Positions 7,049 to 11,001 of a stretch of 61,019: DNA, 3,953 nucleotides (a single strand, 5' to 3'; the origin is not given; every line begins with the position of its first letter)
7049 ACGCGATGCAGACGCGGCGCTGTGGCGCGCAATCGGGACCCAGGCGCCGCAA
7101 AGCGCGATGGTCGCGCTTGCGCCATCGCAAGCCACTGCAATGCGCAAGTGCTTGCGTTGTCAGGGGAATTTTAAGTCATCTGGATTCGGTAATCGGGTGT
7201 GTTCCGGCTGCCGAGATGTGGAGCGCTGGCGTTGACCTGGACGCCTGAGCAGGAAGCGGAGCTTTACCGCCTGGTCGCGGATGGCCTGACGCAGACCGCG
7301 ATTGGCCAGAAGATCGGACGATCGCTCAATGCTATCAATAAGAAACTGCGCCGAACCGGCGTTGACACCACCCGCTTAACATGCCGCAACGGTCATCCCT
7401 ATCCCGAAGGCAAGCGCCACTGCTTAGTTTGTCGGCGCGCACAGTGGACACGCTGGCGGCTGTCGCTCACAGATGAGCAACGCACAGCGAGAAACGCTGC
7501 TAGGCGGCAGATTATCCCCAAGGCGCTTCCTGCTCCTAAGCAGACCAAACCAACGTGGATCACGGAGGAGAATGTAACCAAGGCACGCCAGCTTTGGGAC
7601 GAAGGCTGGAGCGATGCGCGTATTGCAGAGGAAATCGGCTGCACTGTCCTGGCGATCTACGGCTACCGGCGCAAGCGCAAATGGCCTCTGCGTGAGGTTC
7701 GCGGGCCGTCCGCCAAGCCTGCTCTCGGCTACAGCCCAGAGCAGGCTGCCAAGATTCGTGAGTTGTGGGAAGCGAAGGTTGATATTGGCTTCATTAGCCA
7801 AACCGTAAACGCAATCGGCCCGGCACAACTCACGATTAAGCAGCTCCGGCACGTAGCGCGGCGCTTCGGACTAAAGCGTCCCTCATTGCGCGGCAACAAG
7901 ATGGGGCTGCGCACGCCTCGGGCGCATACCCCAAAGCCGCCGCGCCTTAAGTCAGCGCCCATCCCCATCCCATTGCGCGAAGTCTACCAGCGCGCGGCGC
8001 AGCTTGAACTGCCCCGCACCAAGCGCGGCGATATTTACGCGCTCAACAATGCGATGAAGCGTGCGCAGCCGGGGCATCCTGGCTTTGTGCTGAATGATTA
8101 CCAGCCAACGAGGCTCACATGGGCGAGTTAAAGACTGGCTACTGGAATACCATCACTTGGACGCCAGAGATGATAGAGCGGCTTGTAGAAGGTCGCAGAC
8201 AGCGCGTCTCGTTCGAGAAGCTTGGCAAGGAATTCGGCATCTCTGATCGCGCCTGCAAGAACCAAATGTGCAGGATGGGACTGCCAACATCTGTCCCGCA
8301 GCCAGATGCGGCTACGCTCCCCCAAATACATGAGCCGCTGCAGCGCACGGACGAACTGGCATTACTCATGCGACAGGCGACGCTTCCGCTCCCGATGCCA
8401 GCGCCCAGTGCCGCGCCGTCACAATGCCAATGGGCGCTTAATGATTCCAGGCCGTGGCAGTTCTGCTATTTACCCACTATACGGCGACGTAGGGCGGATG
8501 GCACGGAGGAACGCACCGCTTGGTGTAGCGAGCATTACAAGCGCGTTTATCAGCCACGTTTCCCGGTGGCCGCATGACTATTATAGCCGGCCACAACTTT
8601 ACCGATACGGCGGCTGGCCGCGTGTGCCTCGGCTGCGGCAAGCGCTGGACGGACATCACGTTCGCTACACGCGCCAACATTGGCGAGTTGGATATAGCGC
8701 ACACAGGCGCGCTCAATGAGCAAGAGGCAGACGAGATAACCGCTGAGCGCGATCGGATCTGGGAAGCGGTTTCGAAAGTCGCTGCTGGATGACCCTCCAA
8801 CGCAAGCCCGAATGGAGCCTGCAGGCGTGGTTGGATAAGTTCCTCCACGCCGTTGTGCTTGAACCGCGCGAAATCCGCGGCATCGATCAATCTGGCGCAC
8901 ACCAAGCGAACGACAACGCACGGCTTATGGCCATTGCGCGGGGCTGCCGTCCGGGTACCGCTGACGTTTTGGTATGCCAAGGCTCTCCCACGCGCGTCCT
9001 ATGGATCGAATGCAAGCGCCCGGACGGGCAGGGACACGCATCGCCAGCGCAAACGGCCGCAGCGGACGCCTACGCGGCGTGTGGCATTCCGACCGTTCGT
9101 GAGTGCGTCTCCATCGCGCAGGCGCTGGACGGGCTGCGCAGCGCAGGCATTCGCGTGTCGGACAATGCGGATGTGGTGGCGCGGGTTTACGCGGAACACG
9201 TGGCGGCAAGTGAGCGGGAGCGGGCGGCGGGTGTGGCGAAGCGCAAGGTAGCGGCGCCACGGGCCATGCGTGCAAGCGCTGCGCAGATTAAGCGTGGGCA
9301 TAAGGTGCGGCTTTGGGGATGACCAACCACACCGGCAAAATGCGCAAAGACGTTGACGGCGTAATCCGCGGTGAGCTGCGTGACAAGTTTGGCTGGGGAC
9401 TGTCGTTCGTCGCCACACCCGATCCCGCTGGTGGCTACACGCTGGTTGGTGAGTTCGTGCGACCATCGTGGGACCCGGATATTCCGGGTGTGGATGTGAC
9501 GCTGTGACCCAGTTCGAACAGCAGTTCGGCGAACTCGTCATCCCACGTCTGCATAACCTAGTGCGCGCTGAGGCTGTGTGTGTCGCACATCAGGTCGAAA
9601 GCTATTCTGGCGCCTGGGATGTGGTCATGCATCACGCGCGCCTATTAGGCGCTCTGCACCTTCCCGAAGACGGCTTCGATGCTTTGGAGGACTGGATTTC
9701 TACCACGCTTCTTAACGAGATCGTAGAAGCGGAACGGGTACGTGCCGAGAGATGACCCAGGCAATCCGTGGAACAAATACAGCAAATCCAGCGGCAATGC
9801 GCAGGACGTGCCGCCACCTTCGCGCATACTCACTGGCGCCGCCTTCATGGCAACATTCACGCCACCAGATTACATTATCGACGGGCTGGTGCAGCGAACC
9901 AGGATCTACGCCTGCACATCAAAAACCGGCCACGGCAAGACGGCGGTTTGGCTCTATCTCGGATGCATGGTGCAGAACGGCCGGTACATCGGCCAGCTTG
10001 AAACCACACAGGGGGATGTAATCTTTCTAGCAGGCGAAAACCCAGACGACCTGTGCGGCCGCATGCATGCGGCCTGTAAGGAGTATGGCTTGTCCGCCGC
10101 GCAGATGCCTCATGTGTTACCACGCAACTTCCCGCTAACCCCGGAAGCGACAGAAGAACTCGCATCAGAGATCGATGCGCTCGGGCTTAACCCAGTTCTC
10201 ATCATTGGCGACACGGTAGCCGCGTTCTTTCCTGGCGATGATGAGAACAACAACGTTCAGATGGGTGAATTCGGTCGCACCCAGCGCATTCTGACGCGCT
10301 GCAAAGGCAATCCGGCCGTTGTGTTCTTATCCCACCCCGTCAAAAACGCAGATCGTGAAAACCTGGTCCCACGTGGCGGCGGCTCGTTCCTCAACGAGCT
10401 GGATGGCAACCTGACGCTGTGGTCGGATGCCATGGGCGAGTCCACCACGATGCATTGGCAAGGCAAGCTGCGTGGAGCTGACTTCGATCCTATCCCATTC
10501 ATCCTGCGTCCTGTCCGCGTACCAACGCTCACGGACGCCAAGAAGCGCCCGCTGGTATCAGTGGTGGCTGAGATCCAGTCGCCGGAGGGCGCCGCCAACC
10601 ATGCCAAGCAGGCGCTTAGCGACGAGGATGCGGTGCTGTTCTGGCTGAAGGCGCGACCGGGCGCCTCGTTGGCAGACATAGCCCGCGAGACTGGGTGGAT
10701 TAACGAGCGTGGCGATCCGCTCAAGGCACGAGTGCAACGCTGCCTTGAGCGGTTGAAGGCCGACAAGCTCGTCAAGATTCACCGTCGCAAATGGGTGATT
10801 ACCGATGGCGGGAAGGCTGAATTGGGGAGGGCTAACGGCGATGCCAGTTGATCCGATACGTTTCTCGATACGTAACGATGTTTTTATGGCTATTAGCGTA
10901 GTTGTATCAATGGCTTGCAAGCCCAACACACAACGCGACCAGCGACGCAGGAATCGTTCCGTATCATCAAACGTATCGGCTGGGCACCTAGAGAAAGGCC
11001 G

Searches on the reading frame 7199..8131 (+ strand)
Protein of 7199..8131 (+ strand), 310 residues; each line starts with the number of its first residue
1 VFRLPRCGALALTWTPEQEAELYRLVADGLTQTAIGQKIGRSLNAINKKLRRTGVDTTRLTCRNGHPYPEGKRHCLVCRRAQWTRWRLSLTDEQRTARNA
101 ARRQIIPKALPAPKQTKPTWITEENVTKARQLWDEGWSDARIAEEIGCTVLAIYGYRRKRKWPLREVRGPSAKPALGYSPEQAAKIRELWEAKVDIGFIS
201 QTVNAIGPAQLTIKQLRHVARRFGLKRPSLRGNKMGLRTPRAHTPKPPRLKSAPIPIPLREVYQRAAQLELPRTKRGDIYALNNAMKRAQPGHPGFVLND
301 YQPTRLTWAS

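Call 9: search_protein_families(library=pfam, proteins=[window:7199-8131:+], max_evalue=0.001)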
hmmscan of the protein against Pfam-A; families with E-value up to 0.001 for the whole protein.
window:7199-8131:+ (310 aa): 4 families
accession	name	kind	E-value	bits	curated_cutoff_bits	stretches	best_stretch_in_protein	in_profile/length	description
PF07750.17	GcrA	-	1.5e-06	29.1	26.9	0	13-93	2-84/155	GcrA cell cycle regulator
PF13384.12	HTH_23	-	9.3e-06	25.8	24.6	0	24-48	12-36/50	Homeodomain-like domain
PF06056.18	Terminase_5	-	0.00048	20.5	20.3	0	128-162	5-39/58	Putative ATPase subunit of terminase (gpP-like)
PF16509.11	KORA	-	0.0008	20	26.7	0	29-55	41-67/84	TrfB plasmid transcriptional repressor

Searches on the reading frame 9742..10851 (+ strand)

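Call 9: search_protein_families(library=pfam, proteins=[window:9742-10851:+], max_evalue=0.001)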
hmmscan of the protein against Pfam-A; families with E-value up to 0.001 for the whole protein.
window:9742-10851:+ (369 aa): 1 family
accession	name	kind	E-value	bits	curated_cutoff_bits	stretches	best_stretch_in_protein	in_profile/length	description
PF13481.12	AAA_25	-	2e-16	60.7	27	1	32-203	12-194/195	AAA domain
